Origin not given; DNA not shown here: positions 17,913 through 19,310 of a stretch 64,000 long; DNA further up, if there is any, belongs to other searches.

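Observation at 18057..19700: AT-rich two-gene islet inserted right after the nrdAB terminator: Zn-ribbon/TM/coiled-coil/HEAT-like protein plus secreted NTF2-like protein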

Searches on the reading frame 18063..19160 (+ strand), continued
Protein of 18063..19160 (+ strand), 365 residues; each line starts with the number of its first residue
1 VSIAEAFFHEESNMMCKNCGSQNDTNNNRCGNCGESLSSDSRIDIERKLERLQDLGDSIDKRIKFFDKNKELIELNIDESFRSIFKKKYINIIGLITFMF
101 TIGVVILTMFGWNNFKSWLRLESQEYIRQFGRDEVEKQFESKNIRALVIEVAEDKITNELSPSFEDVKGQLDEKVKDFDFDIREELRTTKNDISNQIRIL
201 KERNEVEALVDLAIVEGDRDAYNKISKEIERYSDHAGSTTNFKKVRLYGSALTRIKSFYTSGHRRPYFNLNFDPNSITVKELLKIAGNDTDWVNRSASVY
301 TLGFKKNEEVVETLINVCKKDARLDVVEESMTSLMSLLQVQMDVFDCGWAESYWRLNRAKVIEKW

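Call 52: search_protein_families(library=padloc, proteins=[L089:78-620:+, L089:791-1126:+, L089:1123-2178:+, L089:2187-3308:+, L089:3314-3958:+, L087:1920-2726:+, L087:2749-3090:+, L082:1482-2675:+, L082:2654-3388:+], max_evalue=0.01)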
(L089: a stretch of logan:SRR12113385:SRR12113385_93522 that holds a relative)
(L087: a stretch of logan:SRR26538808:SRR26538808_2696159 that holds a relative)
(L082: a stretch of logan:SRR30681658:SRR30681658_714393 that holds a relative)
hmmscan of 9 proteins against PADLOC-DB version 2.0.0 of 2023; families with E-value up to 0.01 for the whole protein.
L089:78-620:+ (180 aa): 0 families

L089:791-1126:+ (111 aa): 1 family
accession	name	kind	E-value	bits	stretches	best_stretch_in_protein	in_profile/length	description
PDLC00733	Effector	-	9.7e-08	29.2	1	26-100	290-362/388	TIR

L089:1123-2178:+ (351 aa): 0 families

L089:2187-3308:+ (373 aa): 0 families

L089:3314-3958:+ (214 aa): 0 families

L087:1920-2726:+ (268 aa): 2 families
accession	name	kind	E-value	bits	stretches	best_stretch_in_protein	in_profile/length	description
PDLC04997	PDC-S32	-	1.9e-90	301.4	1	3-263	18-282/285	-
PDLC04996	PDC-S32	-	3.7e-84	280.7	1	3-263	13-277/280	-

L087:2749-3090:+ (113 aa): 0 families

L082:1482-2675:+ (397 aa): 5 families
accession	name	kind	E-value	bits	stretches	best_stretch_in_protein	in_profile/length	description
PDLC04566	PDC-M30A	-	7e-14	49.6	1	9-161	8-175/372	-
PDLC04568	PDC-M30A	-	2.5e-10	38.3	1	15-148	15-162/368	-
PDLC04567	PDC-M30A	-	6.2e-10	36.6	1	18-95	18-102/381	-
PDLC04636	PDC-M41A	-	3.4e-06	25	1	13-137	8-142/281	-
PDLC04635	PDC-M41A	-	0.003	15.5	0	13-54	10-55/298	-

L082:2654-3388:+ (244 aa): 2 families
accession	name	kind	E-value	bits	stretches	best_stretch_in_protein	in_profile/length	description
PDLC04569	PDC-M30B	-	3.3e-113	375.2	1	4-243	3-234/241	-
PDLC04639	PDC-M41B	-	1.2e-110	366.7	1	1-243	1-234/241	-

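Call 53: list_cluster_members(proteins=[P0005, P0007, P0010, P0011, P0012, P0013, P0015, P0016, P0020, P0028])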
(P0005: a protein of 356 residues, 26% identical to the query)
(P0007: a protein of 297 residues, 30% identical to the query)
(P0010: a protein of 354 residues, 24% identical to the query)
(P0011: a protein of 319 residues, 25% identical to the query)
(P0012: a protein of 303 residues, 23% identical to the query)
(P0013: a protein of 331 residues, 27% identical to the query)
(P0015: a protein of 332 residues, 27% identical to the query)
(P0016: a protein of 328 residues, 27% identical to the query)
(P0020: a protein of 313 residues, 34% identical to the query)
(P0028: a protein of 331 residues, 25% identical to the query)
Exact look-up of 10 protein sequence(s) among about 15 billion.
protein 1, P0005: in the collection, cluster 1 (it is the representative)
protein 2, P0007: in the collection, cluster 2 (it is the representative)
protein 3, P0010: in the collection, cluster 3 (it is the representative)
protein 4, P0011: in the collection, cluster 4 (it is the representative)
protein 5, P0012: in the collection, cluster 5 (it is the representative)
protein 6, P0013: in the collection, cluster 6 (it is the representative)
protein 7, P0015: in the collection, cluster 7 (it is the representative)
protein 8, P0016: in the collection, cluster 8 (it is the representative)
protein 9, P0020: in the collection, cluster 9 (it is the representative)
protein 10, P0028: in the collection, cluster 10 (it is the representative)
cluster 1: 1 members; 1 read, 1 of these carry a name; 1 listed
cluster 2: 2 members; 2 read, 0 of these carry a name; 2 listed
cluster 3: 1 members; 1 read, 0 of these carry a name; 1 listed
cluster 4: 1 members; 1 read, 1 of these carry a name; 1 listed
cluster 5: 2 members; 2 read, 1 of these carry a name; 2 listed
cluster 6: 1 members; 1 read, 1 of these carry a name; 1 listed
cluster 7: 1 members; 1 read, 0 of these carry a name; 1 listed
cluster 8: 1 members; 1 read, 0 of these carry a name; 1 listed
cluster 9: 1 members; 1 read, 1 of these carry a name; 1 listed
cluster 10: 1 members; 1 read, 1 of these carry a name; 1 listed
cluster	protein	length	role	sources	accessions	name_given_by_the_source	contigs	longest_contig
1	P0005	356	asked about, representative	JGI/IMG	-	hypothetical protein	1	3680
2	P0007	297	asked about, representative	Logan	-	-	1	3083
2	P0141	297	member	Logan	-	-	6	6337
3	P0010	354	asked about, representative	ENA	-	-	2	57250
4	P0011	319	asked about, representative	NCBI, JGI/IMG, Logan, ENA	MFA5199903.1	MAG: hypothetical protein WC442_03225 [Candidatus Omnitrophota bacterium]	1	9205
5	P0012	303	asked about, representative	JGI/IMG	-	hypothetical protein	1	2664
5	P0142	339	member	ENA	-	-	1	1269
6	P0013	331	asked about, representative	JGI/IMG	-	hypothetical protein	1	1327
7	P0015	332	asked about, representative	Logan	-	-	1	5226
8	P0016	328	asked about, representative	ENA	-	-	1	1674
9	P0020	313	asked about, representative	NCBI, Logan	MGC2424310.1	MAG: HEAT repeat domain-containing protein [Nitrospirota bacterium]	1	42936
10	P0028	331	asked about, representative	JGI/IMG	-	hypothetical protein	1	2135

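Call 54: find_encoding_contigs(protein=P0010, flank=9000, max_places=2)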
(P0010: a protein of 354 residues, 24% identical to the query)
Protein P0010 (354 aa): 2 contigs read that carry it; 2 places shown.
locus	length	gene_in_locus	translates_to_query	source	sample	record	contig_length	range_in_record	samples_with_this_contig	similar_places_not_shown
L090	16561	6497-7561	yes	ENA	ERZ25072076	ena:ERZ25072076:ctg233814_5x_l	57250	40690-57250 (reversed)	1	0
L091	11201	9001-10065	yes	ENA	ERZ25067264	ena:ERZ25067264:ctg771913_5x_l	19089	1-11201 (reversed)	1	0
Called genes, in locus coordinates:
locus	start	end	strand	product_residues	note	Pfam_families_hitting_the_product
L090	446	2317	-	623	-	PF08439:Peptidase_M3_N, PF01432:Peptidase_M3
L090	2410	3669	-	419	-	PF01408:GFO_IDH_MocA, PF21252:Glyco_hydro_109_C (faint)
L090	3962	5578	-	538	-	PF00753:Lactamase_B, PF12706:Lactamase_B_2, PF22505:RNase_J_b_CASP, PF07521:RMMBL, PF17770:RNase_J_C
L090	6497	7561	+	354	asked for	-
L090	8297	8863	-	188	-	PF00589:Phage_integrase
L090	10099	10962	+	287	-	PF13489:Methyltransf_23 (weak), PF13649:Methyltransf_25, PF13847:Methyltransf_31, PF01209:Ubie_methyltran (faint), PF08241:Methyltransf_11, PF08242:Methyltransf_12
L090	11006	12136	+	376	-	PF13439:Glyco_transf_4, PF13579:Glyco_trans_4_4 (faint), PF20706:GT4-conflict, PF00534:Glycos_transf_1, PF13692:Glyco_trans_1_4, PF13524:Glyco_trans_1_2 (weak)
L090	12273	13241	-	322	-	PF01156:IU_nuc_hydro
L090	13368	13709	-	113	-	PF03243:MerB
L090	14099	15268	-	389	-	PF02771:Acyl-CoA_dh_N, PF02770:Acyl-CoA_dh_M, PF00441:Acyl-CoA_dh_1, PF08028:Acyl-CoA_dh_2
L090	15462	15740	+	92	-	PF15919:HicB_lk_antitox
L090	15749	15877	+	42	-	-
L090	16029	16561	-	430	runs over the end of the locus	PF02403:Seryl_tRNA_N, PF00587:tRNA-synt_2b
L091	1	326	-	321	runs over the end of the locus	PF01063:Aminotran_4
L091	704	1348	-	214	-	PF00005:ABC_tran, PF13304:AAA_21 (faint)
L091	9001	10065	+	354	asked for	-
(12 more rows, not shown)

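Call 55: find_encoding_contigs(protein=P0020, flank=9000, max_places=2)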
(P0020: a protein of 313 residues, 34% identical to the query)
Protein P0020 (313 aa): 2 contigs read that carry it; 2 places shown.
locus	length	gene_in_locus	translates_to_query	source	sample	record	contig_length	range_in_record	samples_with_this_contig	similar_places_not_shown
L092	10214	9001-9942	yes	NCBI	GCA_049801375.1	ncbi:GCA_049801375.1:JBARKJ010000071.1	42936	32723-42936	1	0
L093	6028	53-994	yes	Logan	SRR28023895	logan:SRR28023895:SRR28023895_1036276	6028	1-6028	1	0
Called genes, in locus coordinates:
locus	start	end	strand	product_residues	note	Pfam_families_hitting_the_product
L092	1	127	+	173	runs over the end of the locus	PF00515:TPR_1 (faint), PF07719:TPR_2 (faint), PF13181:TPR_8 (faint)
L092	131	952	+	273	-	PF01678:DAP_epimerase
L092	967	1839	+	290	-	PF00701:DHDPS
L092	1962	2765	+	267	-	PF01113:DapB_N, PF05173:DapB_C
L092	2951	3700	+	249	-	PF10370:Rv2993c-like_N (weak), PF01557:FAA_hydrolase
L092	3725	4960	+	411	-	PF00155:Aminotran_1_2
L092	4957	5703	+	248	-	PF01138:RNase_PH, PF03725:RNase_PH_C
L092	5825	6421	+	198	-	PF01725:Ham1p_like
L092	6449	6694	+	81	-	PF09723:Zn_ribbon_8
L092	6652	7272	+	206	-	PF00350:Dynamin_N (faint), PF01926:MMR_HSR1, PF02421:FeoB_N, PF03193:RsgA_GTPase (faint)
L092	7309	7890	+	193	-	PF00160:Pro_isomerase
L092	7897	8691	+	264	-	PF25060:ARM_TT21_2nd (faint), PF13512:TPR_18, PF13525:YfiO, PF00515:TPR_1 (faint), PF07719:TPR_2 (faint), PF13174:TPR_6 (faint), PF13432:TPR_16 (weak), PF14559:TPR_19 (weak), +3 more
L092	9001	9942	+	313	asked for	-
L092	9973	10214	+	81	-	PF13241:NAD_binding_7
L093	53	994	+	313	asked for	-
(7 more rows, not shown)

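Call 56: find_encoding_contigs(protein=P0011, flank=9000, max_places=2)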
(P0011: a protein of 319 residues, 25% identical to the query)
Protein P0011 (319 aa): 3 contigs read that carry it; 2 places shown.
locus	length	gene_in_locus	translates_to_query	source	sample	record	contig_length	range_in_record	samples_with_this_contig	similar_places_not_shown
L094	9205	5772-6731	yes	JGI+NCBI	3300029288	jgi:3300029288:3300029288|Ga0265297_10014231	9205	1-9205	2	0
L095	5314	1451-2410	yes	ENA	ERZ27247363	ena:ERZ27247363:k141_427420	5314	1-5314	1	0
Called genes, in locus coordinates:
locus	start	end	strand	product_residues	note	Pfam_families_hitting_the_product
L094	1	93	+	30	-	?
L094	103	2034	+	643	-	PF00111:Fer2, PF17650:RACo_linker, PF17651:Raco_middle, PF14574:RACo_C_ter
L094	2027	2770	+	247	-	PF00142:Fer4_NifH, PF01656:CbiA, PF02374:ArsA_ATPase (weak), PF10609:ParA (faint), PF13614:AAA_31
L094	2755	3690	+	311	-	PF03599:CdhD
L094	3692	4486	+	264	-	PF00809:Pterin_bind, PF03599:CdhD (weak)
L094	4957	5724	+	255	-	-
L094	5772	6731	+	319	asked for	-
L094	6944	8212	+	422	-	PF13428:TPR_14 (faint), PF13432:TPR_16 (faint), PF13371:TPR_9 (faint), PF13414:TPR_11 (faint), PF13424:TPR_12 (faint), PF25060:ARM_TT21_2nd (weak), PF13431:TPR_17 (weak), PF14559:TPR_19, +4 more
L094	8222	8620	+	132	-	PF00989:PAS, PF13188:PAS_8, PF13426:PAS_9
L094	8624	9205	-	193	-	?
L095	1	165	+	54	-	?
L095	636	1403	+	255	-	-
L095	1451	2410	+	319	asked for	-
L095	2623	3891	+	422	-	PF13428:TPR_14 (faint), PF13432:TPR_16 (faint), PF13371:TPR_9 (faint), PF13414:TPR_11 (faint), PF13424:TPR_12 (faint), PF25060:ARM_TT21_2nd (weak), PF13431:TPR_17 (weak), PF14559:TPR_19, +4 more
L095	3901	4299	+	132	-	PF00989:PAS, PF13188:PAS_8, PF13426:PAS_9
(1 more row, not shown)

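Call 59: search_protein_families(library=pfam, proteins=[P0030, P0037, P0043, P0069, P0075, P0090, P0094, P0106, P0107, P0109], max_evalue=0.001)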
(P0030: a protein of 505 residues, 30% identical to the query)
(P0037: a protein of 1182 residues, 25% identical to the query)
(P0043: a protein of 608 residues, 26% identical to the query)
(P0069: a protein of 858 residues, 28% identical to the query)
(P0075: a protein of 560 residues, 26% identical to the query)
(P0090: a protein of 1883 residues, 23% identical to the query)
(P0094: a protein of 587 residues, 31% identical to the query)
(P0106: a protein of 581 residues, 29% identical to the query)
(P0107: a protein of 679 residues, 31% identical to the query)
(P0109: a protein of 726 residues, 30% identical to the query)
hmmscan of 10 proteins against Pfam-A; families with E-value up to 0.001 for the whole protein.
P0030 (505 aa): 1 family
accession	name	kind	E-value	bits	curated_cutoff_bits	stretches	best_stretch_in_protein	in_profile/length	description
PF13646.12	HEAT_2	-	0.00085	20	27.7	0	418-475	3-58/88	HEAT repeats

P0037 (1182 aa): 3 families
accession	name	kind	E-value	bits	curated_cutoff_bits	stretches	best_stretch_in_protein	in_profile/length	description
PF13646.12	HEAT_2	-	1.3e-05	25.9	27.7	1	1092-1155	2-64/88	HEAT repeats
PF04513.17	Baculo_PEP_C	-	0.00015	22.3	38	0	537-610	23-96/140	Baculovirus polyhedron envelope protein, PEP, C terminus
PF01442.23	Apolipoprotein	-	0.0005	20.3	90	0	240-408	26-188/190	Apolipoprotein A1/A4/E domain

P0043 (608 aa): 4 families
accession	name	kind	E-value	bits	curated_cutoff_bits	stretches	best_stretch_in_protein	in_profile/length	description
PF00085.26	Thioredoxin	-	5.5e-05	23.6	23.5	1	506-576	18-84/103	Thioredoxin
PF13646.12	HEAT_2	-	0.00021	21.9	27.7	1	251-301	4-53/88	HEAT repeats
PF13098.12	Thioredoxin_2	-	0.00027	21.7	27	0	504-565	3-76/104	Thioredoxin-like domain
PF13899.12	Thioredoxin_7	-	0.00033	21.2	27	1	510-558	21-72/83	Thioredoxin-like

P0069 (858 aa): 3 families
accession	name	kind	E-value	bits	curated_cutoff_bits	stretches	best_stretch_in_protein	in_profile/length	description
PF04513.17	Baculo_PEP_C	-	9.4e-06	26.2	38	0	64-140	31-103/140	Baculovirus polyhedron envelope protein, PEP, C terminus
PF06705.16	SF-assemblin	-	8.5e-05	22.5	30.6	1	426-557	63-188/247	SF-assemblin/beta giardin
PF13646.12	HEAT_2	-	9.5e-05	23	27.7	1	770-822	3-54/88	HEAT repeats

P0075 (560 aa): 1 family
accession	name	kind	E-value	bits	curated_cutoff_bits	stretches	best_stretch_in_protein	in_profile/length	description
PF13646.12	HEAT_2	-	6.7e-05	23.5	27.7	1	473-521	35-81/88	HEAT repeats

P0090 (1883 aa): 1 family
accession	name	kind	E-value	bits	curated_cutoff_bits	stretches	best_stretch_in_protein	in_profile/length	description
PF13646.12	HEAT_2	-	4.9e-05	24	27.7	1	1794-1846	2-53/88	HEAT repeats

P0094 (587 aa): 1 family
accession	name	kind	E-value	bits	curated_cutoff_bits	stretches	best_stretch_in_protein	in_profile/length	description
PF13646.12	HEAT_2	-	6.7e-05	23.5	27.7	1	507-575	11-74/88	HEAT repeats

P0106 (581 aa): 0 families

P0107 (679 aa): 3 families
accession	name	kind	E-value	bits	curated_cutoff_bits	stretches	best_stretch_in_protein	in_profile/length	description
PF00498.31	FHA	-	1.5e-15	57.8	20.7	1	23-87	1-67/67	FHA domain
PF16697.10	Yop-YscD_cpl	-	3.7e-09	37.2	33.2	1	15-90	11-87/94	Inner membrane component of T3SS, cytoplasmic domain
PF13646.12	HEAT_2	-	0.00059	20.5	27.7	0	569-618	36-82/88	HEAT repeats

P0109 (726 aa): 0 families

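Call 62: find_related_loci(query=A2, collection=viral_contigs, flank=8000)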
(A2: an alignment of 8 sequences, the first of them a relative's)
Query A2 (336 aa) in viral_contigs; peptide patterns used: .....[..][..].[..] (x = any residue, [..] = any of these).
55 stretches matched a pattern, but none encodes a relative of the query by tblastn (E <= 1e-3).
